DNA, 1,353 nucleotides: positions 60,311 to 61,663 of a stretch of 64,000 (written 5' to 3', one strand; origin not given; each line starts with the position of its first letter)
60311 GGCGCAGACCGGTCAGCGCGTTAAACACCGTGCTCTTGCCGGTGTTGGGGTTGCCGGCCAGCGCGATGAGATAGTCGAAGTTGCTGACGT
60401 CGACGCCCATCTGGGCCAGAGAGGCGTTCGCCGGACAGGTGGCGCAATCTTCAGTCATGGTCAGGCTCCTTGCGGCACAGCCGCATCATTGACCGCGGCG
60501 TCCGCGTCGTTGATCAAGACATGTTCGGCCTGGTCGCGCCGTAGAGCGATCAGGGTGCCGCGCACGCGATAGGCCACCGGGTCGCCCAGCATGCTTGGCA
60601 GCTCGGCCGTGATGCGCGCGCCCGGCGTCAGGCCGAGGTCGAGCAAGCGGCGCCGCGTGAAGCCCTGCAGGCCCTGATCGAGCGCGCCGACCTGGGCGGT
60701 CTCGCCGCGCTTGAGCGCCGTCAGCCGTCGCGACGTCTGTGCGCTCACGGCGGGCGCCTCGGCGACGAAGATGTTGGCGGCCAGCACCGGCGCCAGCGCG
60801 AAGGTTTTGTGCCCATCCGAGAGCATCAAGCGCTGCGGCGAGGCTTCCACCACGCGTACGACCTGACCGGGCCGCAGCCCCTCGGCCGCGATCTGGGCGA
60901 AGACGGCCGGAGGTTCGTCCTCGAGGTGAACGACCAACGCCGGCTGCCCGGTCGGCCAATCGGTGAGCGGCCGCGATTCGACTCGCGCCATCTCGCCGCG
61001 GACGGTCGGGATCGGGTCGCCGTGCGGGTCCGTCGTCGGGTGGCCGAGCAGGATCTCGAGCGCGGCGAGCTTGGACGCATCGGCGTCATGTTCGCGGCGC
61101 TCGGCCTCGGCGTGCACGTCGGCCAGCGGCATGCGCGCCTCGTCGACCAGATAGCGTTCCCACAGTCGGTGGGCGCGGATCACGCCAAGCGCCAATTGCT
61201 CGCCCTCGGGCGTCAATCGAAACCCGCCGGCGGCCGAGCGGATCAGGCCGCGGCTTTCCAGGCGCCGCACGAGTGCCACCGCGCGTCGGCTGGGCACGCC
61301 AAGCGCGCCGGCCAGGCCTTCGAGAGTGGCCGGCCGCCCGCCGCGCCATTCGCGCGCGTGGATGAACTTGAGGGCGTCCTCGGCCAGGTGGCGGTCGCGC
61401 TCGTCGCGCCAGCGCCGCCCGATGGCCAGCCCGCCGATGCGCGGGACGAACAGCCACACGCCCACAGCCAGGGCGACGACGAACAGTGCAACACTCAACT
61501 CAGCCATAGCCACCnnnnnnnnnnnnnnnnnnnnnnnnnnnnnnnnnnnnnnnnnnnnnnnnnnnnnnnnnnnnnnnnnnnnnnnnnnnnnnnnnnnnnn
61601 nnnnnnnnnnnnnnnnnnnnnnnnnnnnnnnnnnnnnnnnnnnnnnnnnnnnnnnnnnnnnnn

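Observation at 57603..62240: Feo iron-uptake operon with a membrane-anchored DtxR-FeoA-FeoA fusion protein and FeoB split into separate GTPase and permease genes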

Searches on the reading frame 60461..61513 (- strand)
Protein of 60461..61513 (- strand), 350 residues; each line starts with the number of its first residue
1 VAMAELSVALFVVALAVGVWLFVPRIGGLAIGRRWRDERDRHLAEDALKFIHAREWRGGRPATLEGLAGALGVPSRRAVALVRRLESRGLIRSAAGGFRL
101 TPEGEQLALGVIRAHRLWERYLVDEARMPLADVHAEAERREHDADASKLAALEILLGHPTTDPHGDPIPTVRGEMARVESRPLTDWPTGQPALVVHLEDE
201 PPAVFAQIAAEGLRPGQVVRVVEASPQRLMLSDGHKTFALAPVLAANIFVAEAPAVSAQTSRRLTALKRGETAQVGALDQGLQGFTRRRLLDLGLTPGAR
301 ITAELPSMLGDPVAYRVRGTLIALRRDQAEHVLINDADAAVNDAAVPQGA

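Call 3: search_protein_families(library=pfam, proteins=[window:60461-61513:-], max_evalue=0.01)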
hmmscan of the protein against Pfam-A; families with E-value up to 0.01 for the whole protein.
window:60461-61513:- (350 aa): 4 families
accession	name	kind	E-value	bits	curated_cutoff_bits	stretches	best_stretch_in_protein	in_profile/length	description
PF04023.20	FeoA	-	2.3e-25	88.9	23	2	263-334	2-72/74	FeoA domain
PF02742.21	Fe_dep_repr_C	-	3.5e-22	78.6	27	1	101-170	1-70/70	Iron dependent repressor, metal binding and dimerisation domain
PF06969.22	HemN_C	-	0.0016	18.9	24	1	67-104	26-64/67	HemN C-terminal domain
PF02082.26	Rrf2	-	0.0094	16.5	30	0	58-112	20-77/132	Iron-dependent Transcriptional regulator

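Call 4: search_protein_families(library=ncbifam, proteins=[window:60461-61513:-], max_evalue=0.01)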
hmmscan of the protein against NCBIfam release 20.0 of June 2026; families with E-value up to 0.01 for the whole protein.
window:60461-61513:- (350 aa): 4 families
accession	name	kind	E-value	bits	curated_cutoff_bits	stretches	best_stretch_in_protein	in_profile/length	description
NF047407.1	TransRegMntRTherm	equivalog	4.1e-32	111.7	350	1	65-252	36-225/227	manganese-dependent transcriptional regulator MntR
NF053665.1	TransRegDtxRActin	equivalog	5.4e-16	58.8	290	1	82-185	45-149/233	iron-dependent transcriptional repressor DtxR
NF008273.0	PRK11050.1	equivalog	6.2e-07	29.2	153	1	33-153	27-146/156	manganese-binding transcriptional regulator MntR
NF007106.0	PRK09555.1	equivalog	0.00028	20.6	102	1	287-331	23-67/75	ferrous iron transporter A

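Call 11: find_homologous_proteins(query=window:60461-61513:-)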
Query window:60461-61513:- (350 aa): 5272 proteins with E <= 0.001 among 8000 candidates; the best 120 are listed.
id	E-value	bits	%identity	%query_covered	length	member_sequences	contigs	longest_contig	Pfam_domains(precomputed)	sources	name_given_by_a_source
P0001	1.1e-219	746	100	99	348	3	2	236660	PF02742.22,PF04023.21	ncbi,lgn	-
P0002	1.4e-199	680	91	100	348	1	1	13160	PF02742.22,PF04023.21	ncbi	-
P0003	3.7e-183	626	90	90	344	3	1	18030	PF02742.22,PF04023.21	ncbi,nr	ncbi:MAG: FeoA domain-containing protein [Anaerolineales bacterium]|nr:FeoA domain-containing protei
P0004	2.8e-182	623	84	98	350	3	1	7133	PF02742.22,PF04023.21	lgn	-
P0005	5.6e-178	609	83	97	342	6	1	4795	PF02742.22,PF04023.21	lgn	-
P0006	1.5e-176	604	85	92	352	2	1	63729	PF02742.22,PF04023.21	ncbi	-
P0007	1.5e-174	598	83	93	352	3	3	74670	PF02742.22,PF04023.21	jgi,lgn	jgi:DtxR family Mn-dependent transcriptional regulator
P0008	5.2e-174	596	83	95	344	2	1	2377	PF02742.22,PF04023.21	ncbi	-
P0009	2.4e-167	574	80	95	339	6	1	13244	PF02742.22,PF04023.21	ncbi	-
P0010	6.5e-164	563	79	95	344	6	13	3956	PF02742.22,PF04023.21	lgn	-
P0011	5.4e-135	468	67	96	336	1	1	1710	PF02742.22,PF04023.21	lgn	-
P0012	6.4e-132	458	66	95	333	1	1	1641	PF02742.22,PF04023.21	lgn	-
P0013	1.1e-131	457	67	95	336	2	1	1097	PF02742.22,PF04023.21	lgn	-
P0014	2.8e-131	456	66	95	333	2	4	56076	PF02742.22,PF04023.21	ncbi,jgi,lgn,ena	-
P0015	5.1e-131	455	65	96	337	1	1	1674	PF02742.22,PF04023.21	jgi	jgi:DtxR family Mn-dependent transcriptional regulator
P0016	6.0e-131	455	67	95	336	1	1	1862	PF02742.22,PF04023.21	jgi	jgi:DtxR family Mn-dependent transcriptional regulator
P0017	1.8e-130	453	68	93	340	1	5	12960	PF02742.22,PF04023.21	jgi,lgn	jgi:DtxR family Mn-dependent transcriptional regulator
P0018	2.0e-130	453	67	95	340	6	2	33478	PF02742.22,PF04023.21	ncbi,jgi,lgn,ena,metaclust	metaclust:\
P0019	1.1e-127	444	69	89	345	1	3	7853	PF02742.22,PF04023.21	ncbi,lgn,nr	ncbi:MAG: FeoA domain-containing protein [Anaerolineales bacterium]|nr:FeoA domain-containing protei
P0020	1.7e-123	430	67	90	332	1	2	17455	PF02742.22,PF04023.21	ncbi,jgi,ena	-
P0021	4.5e-123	429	64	90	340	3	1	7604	PF02742.22,PF04023.21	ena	-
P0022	4.4e-121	422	64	95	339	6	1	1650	PF02742.22,PF04023.21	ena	-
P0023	5.2e-119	415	64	92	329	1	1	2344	PF02742.22,PF04023.21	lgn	-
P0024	2.9e-118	413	62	92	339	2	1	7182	PF02742.22,PF04023.21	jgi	jgi:DtxR family Mn-dependent transcriptional regulator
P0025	6.3e-118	412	66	86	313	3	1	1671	PF02742.22,PF04023.21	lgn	-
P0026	1.8e-117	410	59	94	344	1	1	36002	PF02742.22,PF04023.21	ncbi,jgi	-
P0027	2.7e-117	410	63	95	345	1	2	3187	PF02742.22,PF04023.21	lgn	-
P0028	3.2e-117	409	66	89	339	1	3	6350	PF02742.22,PF04023.21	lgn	-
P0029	5.5e-117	409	63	89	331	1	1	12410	PF02742.22,PF04023.21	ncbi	-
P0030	2.7e-116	406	61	92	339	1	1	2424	PF02742.22,PF04023.21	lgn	-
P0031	1.9e-115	404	59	96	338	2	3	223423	PF02742.22,PF04023.21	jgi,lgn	jgi:DtxR family Mn-dependent transcriptional regulator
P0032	2.6e-115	403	59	95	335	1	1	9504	PF02742.22,PF04023.21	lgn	-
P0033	6.4e-115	402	61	92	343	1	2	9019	PF02742.22,PF04023.21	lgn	-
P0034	8.0e-115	402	65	89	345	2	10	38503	PF02742.22,PF04023.21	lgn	-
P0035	1.4e-114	401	64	88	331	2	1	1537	PF02742.22,PF25213.2,PF04023.21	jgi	jgi:DtxR family Mn-dependent transcriptional regulator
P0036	2.1e-114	400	58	96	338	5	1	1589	PF02742.22,PF04023.21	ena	-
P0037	2.9e-114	400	59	97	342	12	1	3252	PF02742.22,PF04023.21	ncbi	ncbi:MAG: FeoA domain-containing protein [Chloroflexota bacterium]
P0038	8.1e-114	398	63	89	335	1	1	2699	PF02742.22,PF04023.21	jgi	jgi:DtxR family Mn-dependent transcriptional regulator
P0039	1.4e-113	398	62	87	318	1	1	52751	PF02742.22,PF04023.21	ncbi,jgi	ncbi:MAG: metal-dependent transcriptional regulator [Planctomycetota bacterium]|jgi:DtxR family Mn-d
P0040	1.5e-113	397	59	95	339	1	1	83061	PF02742.22,PF04023.21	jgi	jgi:DtxR family Mn-dependent transcriptional regulator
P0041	1.9e-113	397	58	94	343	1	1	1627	PF02742.22,PF04023.21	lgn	-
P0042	4.9e-113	396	59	94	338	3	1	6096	PF02742.22,PF04023.21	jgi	jgi:DtxR family Mn-dependent transcriptional regulator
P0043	6.0e-113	395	59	90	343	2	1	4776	PF02742.22,PF04023.21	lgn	-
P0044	6.5e-113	395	61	88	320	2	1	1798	PF02742.22,PF04023.21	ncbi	-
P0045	7.0e-113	395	59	98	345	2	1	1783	PF02742.22,PF04023.21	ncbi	-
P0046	9.8e-113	395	64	84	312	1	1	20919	PF02742.22,PF04023.21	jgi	jgi:DtxR family Mn-dependent transcriptional regulator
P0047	1.7e-112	394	58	96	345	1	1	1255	PF02742.22,PF04023.21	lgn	-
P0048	1.8e-112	394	59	91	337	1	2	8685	PF02742.22,PF04023.21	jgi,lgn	jgi:DtxR family Mn-dependent transcriptional regulator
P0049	2.2e-112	394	58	95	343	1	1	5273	PF02742.22,PF04023.21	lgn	-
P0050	2.5e-112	393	60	88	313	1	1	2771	PF02742.22,PF04023.21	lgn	-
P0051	2.8e-112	393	56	95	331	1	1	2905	PF02742.22,PF04023.21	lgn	-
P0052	5.5e-112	392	58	91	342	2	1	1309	PF02742.22,PF04023.21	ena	-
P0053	5.8e-112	392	60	95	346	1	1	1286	PF02742.22,PF04023.21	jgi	jgi:DtxR family Mn-dependent transcriptional regulator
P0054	8.3e-112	392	57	98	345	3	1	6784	PF02742.22,PF04023.21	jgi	jgi:DtxR family Mn-dependent transcriptional regulator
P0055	9.6e-112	391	59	93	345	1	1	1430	PF02742.22,PF04023.21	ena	-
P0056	1.0e-111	391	60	92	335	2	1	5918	PF02742.22,PF04023.21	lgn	-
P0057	1.4e-111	391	63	84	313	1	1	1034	PF02742.22,PF04023.21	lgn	-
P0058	1.7e-111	391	60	89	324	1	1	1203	PF02742.22,PF04023.21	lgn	-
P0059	2.4e-111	390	61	89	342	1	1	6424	PF02742.22,PF04023.21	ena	-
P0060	3.3e-111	390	61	90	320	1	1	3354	PF02742.22,PF04023.21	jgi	jgi:DtxR family Mn-dependent transcriptional regulator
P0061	3.6e-111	390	63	86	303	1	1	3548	PF02742.22,PF04023.21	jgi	jgi:DtxR family Mn-dependent transcriptional regulator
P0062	4.0e-111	389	60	94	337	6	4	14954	PF02742.22,PF04023.21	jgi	jgi:DtxR family Mn-dependent transcriptional regulator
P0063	4.1e-111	389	59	96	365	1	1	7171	PF02742.22,PF04023.21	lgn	-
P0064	7.5e-111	388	56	96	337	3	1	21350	PF02742.22,PF04023.21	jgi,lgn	jgi:DtxR family Mn-dependent transcriptional regulator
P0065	1.2e-110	388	57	95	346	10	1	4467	PF02742.22,PF04023.21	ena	-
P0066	1.9e-110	387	62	87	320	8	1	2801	PF02742.22,PF04023.21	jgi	jgi:DtxR family Mn-dependent transcriptional regulator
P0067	2.4e-110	387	57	95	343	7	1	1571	PF02742.22,PF04023.21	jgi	jgi:DtxR family Mn-dependent transcriptional regulator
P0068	2.5e-110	387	59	93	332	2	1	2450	PF02742.22,PF04023.21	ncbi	-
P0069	4.7e-110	386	62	87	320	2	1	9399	PF02742.22,PF04023.21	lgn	-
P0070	5.0e-110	386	60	88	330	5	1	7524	PF02742.22,PF04023.21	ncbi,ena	-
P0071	5.2e-110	386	63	87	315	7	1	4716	PF02742.22,PF04023.21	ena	-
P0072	7.1e-110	385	57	95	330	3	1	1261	PF02742.22,PF04023.21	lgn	-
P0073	7.5e-110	385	60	94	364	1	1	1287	PF02742.22,PF04023.21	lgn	-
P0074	1.5e-109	384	60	87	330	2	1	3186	PF02742.22,PF04023.21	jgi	jgi:DtxR family Mn-dependent transcriptional regulator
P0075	2.1e-109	384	63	88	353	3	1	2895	PF02742.22,PF04023.21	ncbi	-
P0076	2.8e-109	383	63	83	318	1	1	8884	PF02742.22,PF04023.21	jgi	jgi:DtxR family Mn-dependent transcriptional regulator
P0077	3.7e-109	383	62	87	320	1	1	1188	PF02742.22,PF04023.21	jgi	jgi:DtxR family Mn-dependent transcriptional regulator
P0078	5.9e-109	382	62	86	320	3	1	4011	PF02742.22,PF04023.21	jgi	jgi:DtxR family Mn-dependent transcriptional regulator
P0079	6.5e-109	382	58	95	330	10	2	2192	PF02742.22,PF04023.21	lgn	-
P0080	9.2e-109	382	62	83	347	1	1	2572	PF02742.22,PF04023.21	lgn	-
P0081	9.8e-109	382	62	86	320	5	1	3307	PF02742.22,PF04023.21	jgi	jgi:DtxR family Mn-dependent transcriptional regulator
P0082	1.2e-108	381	60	89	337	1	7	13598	PF02742.22,PF04023.21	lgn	-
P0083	1.2e-108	381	62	87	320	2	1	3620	PF02742.22,PF04023.21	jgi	jgi:DtxR family Mn-dependent transcriptional regulator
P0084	1.4e-108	381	58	90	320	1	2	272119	PF02742.22,PF04023.21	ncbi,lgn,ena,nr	ncbi:MAG: DtxR family transcriptional regulator [Phycisphaerales bacterium]|nr:DtxR family transcrip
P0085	1.4e-108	381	61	86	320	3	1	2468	PF02742.22,PF04023.21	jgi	jgi:DtxR family Mn-dependent transcriptional regulator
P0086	3.2e-108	380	60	90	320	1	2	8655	PF02742.22,PF04023.21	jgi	jgi:DtxR family Mn-dependent transcriptional regulator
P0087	5.6e-108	379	58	89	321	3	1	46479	PF02742.22,PF04023.21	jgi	jgi:DtxR family Mn-dependent transcriptional regulator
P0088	6.5e-108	379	59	88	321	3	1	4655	PF02742.22,PF04023.21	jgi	jgi:DtxR family Mn-dependent transcriptional regulator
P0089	6.6e-108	379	62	87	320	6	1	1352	PF02742.22,PF04023.21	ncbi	-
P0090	8.6e-108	378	57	89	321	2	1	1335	PF02742.22,PF04023.21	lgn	-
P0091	8.6e-108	378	61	91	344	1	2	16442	PF02742.22,PF25213.2,PF04023.21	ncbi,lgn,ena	-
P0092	1.1e-107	378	61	87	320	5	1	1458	PF02742.22,PF04023.21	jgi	jgi:DtxR family Mn-dependent transcriptional regulator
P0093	1.5e-107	378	60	89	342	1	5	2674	PF02742.22,PF04023.21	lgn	-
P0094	2.0e-107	377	61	87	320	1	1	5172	PF02742.22,PF04023.21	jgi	jgi:DtxR family Mn-dependent transcriptional regulator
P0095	2.1e-107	377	59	84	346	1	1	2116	PF02742.22,PF04023.21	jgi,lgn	-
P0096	2.6e-107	377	62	88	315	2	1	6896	PF02742.22,PF04023.21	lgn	-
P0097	3.4e-107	376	57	94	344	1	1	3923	PF02742.22,PF04023.21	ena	-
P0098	3.5e-107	376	58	89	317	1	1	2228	PF02742.22,PF04023.21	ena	-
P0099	4.0e-107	376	62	83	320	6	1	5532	PF02742.22,PF04023.21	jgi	-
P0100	4.9e-107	376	60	86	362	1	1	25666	PF02742.22,PF04023.21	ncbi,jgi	ncbi:MAG: metal-dependent transcriptional regulator [Planctomycetota bacterium]|jgi:DtxR family Mn-d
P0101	5.8e-107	376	57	95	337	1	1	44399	PF02742.22,PF04023.21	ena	-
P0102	6.0e-107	376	58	87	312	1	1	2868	PF02742.22,PF04023.21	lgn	-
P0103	6.1e-107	376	60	88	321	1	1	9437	PF02742.22,PF04023.21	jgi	jgi:DtxR family Mn-dependent transcriptional regulator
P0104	1.4e-106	374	60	90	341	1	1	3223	PF02742.22,PF04023.21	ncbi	-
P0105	1.5e-106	374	57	88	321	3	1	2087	PF02742.22,PF04023.21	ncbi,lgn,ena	-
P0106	2.4e-106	374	58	93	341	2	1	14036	PF02742.22,PF04023.21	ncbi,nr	ncbi:MAG: FeoA domain-containing protein [Caldilineaceae bacterium]|nr:FeoA domain-containing protei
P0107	2.5e-106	374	59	86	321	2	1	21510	PF02742.22,PF04023.21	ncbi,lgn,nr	ncbi:MAG: FeoA domain-containing protein [Planctomycetota bacterium]|nr:FeoA domain-containing prote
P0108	3.0e-106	373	59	94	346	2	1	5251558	PF02742.22,PF04023.21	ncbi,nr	ncbi:MAG: FeoA domain-containing protein [Phycisphaerales bacterium]|nr:MAG: FeoA domain-containing 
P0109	4.7e-106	373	59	89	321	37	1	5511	PF02742.22,PF04023.21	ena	-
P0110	7.2e-106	372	58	95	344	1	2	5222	PF02742.22,PF25213.2,PF04023.21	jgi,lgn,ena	-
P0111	7.5e-106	372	56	94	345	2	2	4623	PF02742.22,PF04023.21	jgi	jgi:DtxR family Mn-dependent transcriptional regulator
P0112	1.1e-105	372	56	94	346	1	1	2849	PF02742.22,PF04023.21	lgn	-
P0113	1.1e-105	372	59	87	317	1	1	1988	PF02742.22,PF04023.21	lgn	-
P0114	1.2e-105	371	54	95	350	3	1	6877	PF02742.22,PF04023.21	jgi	jgi:DtxR family Mn-dependent transcriptional regulator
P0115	1.6e-105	371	55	92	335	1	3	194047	PF02742.22,PF04023.21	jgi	-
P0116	2.1e-105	371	58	88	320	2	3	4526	PF02742.22,PF04023.21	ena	-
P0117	2.4e-105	370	57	94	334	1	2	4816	PF02742.22,PF04023.21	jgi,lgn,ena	-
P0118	2.8e-105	370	58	88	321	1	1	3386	PF02742.22,PF04023.21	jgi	jgi:DtxR family Mn-dependent transcriptional regulator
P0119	4.1e-105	370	62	87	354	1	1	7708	PF02742.22,PF04023.21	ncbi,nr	ncbi:MAG: DtxR family transcriptional regulator [Planctomycetes bacterium]|nr:DtxR family transcript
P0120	4.7e-105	369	56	95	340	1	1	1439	PF02742.22,PF04023.21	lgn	-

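Call 13: find_related_loci(query=A1, collection=genome_contigs, flank=8000)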
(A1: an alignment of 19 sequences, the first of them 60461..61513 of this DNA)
Query A1 (350 aa) in genome_contigs; peptide patterns used: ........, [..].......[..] (x = any residue, [..] = any of these).
600 stretches matched a pattern (row limit reached: there are more); 599 encode a relative of the query (tblastn E <= 1e-3); the best 80 are kept; 80 distinct loci.
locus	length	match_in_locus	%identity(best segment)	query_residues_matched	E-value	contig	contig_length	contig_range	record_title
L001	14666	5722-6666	90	24-338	0e+0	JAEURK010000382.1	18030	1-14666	MAG: Anaerolineales bacterium isolate new MAG-275 k141_1643121, whole genome shotgun sequence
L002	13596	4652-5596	49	22-335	7e-91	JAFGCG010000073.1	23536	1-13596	MAG: Anaerolineales bacterium isolate Zod_Metabat.109 k87_4920661, whole genome shotgun sequence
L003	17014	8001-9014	48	8-346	1e-90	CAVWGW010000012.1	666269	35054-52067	MAG: uncultured Chloroflexia bacterium isolate MFD04716.bin.3.335 genome assembly, contig: contig_4305, whole genome sho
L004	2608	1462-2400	50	24-335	6e-93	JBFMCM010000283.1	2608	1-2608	MAG: Chloroflexota bacterium isolate MAG193 MAG193_283, whole genome shotgun sequence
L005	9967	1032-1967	50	24-334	7e-89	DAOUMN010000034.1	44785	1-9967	MAG TPA_asm: Bellilinea sp. isolate W58_124 k99_264712, whole genome shotgun sequence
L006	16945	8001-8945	49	21-334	2e-87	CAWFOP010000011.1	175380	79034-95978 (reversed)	MAG: uncultured Acidobacteriota bacterium isolate MFD05684.bin.1.257 genome assembly, contig: contig_43692, whole genome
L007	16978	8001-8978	49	10-334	4e-85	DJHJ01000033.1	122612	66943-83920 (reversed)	MAG TPA_asm: Acidobacteriia bacterium UBA6623 UBA6623_contig_10329, whole genome shotgun sequence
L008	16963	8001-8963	50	11-329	1e-83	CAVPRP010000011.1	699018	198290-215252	MAG: uncultured Acidobacteriota bacterium isolate MFD00392.bin.2.132 genome assembly, contig: contig_6070, whole genome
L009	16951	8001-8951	52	28-340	4e-81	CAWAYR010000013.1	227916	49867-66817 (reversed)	MAG: uncultured Acidobacteriota bacterium isolate MFD05567.bin.3.64 genome assembly, contig: contig_2091, whole genome s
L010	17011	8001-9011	43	7-339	2e-75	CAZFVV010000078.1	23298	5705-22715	MAG TPA_asm: uncultured Calditrichaceae bacterium isolate SRP329715_co1_261 genome assembly, contig: NODE_3129_length_23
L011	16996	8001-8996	46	10-339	1e-74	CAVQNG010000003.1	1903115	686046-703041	MAG: uncultured Acidobacteriota bacterium isolate MFD03804.bin.1.44 genome assembly, contig: contig_17616, whole genome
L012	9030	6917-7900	44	6-330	7e-74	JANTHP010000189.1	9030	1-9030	MAG: Anaerolineae bacterium isolate bin30017 c_000000001316, whole genome shotgun sequence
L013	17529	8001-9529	44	24-347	2e-73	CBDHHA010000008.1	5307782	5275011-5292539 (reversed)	MAG: Bryobacterales bacterium isolate 2d5554e7-8e83-4990-916f-a624400d9ca1 genome assembly, contig: contig_8, whole geno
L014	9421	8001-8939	49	24-335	2e-86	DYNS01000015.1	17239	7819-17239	MAG TPA_asm: Anaerolinea sp. isolate SulCav_FS08_3_57_8 SulCav_FS08-3_1304_length_17239_cov_4.979574, whole genome shotg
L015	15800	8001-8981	43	15-334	8e-72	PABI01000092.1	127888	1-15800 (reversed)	MAG: Anaerolineaceae bacterium isolate NAT123 MHASMcontig_919545, whole genome shotgun sequence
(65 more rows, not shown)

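Call 19: find_encoding_contigs(protein=P0001, flank=10000, max_places=4)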
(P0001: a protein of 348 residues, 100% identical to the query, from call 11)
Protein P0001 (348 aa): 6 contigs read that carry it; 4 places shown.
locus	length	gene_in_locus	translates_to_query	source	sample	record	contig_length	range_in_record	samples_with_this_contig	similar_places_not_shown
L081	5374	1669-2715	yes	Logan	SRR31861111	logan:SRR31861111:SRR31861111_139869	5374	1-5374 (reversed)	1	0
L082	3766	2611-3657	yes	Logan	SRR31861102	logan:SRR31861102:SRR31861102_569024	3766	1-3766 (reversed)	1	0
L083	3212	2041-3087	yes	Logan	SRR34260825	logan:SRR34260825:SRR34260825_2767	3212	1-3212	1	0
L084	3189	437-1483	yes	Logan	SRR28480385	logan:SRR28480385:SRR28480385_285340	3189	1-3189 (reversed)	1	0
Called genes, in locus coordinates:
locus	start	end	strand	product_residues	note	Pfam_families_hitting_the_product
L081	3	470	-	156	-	?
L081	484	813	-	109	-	PF12840:HTH_20 (weak), PF01022:HTH_5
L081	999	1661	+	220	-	PF01325:Fe_dep_repress, PF02742:Fe_dep_repr_C, PF04023:FeoA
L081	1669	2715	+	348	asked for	PF02742:Fe_dep_repr_C, PF04023:FeoA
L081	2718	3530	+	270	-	PF02421:FeoB_N, PF01926:MMR_HSR1, PF17910:FeoB_Cyto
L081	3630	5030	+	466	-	PF07670:Gate, PF07664:FeoB_C, PF07670:Gate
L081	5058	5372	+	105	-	?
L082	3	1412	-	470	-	?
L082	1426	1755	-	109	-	PF12840:HTH_20 (weak), PF01022:HTH_5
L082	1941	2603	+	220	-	PF01325:Fe_dep_repress, PF02742:Fe_dep_repr_C, PF04023:FeoA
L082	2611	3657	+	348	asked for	PF02742:Fe_dep_repr_C, PF04023:FeoA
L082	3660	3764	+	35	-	?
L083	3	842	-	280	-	?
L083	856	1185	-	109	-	PF12840:HTH_20 (weak), PF01022:HTH_5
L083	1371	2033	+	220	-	PF01325:Fe_dep_repress, PF02742:Fe_dep_repr_C, PF04023:FeoA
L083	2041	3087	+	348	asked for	PF02742:Fe_dep_repr_C, PF04023:FeoA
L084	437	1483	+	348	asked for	PF02742:Fe_dep_repr_C, PF04023:FeoA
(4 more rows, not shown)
